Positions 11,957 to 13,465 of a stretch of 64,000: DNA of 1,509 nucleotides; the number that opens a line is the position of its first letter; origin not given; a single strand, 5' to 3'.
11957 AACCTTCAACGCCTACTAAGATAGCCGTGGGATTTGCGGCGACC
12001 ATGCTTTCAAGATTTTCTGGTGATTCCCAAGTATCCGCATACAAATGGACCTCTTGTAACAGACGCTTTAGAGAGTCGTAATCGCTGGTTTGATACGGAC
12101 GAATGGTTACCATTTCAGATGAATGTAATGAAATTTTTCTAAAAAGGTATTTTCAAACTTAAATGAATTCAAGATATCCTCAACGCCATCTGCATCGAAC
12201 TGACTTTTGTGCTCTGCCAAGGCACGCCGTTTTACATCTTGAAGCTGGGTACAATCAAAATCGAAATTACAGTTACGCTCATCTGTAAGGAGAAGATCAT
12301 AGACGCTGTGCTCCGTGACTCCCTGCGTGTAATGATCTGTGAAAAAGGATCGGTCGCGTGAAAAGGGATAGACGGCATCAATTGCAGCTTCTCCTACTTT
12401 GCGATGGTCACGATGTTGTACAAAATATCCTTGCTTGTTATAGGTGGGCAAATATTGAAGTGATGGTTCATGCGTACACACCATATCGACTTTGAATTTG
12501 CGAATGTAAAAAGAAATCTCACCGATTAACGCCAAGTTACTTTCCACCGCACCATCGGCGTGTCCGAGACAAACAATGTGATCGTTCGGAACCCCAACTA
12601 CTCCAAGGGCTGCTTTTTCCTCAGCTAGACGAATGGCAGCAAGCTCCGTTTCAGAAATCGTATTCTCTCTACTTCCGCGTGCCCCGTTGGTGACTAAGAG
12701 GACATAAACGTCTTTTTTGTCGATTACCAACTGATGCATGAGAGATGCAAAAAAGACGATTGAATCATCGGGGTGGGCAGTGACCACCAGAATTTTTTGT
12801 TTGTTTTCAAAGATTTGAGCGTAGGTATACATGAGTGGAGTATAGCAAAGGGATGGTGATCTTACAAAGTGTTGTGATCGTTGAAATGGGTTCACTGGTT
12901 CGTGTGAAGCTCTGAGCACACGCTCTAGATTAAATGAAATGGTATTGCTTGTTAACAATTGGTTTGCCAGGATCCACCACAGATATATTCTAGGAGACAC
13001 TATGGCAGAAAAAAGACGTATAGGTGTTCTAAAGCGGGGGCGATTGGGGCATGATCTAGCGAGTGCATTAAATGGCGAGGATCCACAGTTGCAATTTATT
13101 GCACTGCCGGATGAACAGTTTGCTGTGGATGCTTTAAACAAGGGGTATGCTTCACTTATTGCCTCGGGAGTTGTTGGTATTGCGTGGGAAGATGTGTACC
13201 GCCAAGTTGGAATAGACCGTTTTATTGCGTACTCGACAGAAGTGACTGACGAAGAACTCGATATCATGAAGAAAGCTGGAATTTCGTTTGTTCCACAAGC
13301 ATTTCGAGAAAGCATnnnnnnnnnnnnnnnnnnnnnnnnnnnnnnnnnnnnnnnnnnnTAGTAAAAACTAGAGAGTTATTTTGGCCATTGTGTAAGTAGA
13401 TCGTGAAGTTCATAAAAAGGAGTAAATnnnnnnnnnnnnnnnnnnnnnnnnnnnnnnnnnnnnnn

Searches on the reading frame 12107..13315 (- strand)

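Call 12: search_protein_families(library=pfam, proteins=[window:12107-13315:-], max_evalue=0.001)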
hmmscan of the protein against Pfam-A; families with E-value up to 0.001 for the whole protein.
window:12107-13315:- (402 aa): 1 family
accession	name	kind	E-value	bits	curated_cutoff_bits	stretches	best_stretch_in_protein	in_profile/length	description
PF02585.22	PIG-L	-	4e-22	79.5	28.2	1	176-314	1-128/129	GlcNAc-PI de-N-acetylase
